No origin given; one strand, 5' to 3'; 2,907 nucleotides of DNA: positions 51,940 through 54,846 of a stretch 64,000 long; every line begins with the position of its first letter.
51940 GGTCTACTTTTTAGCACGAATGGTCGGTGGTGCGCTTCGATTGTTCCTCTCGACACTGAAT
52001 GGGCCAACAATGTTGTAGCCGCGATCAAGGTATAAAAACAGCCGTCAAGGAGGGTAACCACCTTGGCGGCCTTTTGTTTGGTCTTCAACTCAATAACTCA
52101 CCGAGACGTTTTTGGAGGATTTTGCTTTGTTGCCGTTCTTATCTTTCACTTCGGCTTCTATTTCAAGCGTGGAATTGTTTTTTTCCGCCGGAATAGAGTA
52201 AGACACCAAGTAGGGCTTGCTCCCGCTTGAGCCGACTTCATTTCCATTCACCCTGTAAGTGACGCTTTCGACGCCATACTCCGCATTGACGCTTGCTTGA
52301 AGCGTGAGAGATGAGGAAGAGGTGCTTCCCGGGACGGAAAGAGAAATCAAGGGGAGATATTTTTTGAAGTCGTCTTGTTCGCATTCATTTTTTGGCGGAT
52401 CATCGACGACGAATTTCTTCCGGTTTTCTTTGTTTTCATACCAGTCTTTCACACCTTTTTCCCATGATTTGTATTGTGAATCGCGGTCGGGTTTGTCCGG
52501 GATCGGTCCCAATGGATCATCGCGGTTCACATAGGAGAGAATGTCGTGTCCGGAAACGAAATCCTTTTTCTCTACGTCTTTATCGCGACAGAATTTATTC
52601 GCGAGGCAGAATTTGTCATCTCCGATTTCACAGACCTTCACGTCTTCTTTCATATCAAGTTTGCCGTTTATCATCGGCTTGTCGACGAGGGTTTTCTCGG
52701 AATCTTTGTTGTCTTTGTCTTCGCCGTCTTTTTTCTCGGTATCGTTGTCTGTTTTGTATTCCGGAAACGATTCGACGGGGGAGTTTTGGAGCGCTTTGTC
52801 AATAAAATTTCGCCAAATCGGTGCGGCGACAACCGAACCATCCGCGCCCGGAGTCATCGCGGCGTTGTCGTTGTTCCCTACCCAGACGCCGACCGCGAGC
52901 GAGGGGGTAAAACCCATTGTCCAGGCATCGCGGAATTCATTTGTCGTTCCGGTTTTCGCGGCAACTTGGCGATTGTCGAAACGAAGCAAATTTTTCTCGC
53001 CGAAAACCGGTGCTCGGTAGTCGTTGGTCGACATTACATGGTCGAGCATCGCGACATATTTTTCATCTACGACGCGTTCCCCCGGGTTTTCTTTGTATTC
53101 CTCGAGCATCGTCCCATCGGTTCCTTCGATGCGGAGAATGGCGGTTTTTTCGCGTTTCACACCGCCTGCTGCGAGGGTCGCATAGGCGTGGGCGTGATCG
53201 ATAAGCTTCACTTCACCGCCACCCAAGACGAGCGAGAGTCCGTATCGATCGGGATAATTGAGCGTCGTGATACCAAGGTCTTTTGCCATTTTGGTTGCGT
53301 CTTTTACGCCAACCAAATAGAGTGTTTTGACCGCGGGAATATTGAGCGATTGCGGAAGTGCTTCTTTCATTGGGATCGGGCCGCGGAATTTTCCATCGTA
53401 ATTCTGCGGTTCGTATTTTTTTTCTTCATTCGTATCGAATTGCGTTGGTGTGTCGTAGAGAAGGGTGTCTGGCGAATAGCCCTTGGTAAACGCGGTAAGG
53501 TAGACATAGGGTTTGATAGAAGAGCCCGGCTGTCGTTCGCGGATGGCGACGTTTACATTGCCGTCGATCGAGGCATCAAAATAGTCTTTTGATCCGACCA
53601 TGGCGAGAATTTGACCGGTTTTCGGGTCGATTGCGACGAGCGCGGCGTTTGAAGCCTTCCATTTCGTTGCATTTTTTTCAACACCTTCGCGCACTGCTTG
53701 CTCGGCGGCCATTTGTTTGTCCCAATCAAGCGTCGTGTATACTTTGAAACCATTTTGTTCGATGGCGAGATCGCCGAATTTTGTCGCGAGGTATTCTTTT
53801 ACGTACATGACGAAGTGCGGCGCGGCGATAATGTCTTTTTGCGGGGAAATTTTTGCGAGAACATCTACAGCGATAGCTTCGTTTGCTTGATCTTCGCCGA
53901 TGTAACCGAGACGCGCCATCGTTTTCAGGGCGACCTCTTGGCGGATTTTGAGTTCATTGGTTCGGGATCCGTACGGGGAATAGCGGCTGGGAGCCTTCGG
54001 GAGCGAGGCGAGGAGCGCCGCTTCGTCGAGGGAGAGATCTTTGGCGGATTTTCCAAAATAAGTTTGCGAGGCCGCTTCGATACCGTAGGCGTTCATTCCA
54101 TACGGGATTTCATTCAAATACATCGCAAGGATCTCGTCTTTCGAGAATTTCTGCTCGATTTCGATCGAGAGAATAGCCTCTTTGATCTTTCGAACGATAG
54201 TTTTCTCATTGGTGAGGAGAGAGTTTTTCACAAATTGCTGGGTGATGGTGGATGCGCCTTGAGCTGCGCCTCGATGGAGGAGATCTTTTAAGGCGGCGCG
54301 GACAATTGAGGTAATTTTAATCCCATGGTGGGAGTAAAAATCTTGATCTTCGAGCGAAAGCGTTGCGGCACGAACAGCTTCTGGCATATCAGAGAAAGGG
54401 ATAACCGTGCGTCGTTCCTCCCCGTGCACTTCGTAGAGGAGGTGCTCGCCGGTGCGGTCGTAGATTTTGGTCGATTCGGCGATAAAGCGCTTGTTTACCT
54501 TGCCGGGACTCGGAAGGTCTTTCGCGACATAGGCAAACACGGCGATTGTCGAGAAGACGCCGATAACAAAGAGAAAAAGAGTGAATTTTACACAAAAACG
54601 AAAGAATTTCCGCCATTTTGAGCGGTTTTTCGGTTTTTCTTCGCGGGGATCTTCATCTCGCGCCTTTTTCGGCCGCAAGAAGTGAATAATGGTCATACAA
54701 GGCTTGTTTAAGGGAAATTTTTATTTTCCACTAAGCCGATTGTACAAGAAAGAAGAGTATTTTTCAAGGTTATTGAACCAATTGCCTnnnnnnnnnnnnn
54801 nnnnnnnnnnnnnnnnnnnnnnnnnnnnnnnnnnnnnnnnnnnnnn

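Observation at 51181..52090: Self-contained single-gene cassette with atypical codon usage inserted between the dciA-like gene and the PBP1A gene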

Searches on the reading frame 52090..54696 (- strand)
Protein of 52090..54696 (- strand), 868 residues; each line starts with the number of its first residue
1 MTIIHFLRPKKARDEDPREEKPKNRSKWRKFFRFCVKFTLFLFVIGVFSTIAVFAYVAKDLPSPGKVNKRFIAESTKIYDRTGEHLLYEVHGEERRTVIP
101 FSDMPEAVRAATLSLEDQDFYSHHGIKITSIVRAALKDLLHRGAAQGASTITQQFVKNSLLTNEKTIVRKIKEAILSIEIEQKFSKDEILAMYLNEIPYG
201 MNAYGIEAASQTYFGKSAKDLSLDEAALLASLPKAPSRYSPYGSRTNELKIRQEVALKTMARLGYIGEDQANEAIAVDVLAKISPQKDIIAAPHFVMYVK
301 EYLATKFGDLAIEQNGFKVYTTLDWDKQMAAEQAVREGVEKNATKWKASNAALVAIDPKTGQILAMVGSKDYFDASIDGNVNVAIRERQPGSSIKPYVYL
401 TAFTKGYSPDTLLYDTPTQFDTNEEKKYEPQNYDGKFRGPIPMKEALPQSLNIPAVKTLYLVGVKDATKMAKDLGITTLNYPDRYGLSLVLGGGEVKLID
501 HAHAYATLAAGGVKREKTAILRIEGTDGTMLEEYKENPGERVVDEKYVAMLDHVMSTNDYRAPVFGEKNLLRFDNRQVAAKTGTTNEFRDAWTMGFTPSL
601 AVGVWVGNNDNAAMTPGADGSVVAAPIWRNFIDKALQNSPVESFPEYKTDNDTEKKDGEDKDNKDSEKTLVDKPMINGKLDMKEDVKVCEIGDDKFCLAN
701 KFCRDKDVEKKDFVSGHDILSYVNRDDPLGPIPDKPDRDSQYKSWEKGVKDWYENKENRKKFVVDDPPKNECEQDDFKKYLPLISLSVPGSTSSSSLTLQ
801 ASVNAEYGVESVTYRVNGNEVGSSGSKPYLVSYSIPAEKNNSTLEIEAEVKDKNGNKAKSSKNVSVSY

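Call 7: search_protein_families(library=pfam, proteins=[window:52090-54696:-], max_evalue=0.01)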
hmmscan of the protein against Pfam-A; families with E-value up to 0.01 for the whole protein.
window:52090-54696:- (868 aa): 3 families
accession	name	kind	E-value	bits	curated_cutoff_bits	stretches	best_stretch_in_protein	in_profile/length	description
PF00912.28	Transgly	-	2.8e-62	209.8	27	1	86-260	4-177/178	Transglycosylase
PF00905.27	Transpeptidase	-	2.6e-24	86.4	22.1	1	352-632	2-298/299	Penicillin binding protein transpeptidase domain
PF17957.7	Big_7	-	1.7e-06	29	24.1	1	789-843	10-65/70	Bacterial Ig domain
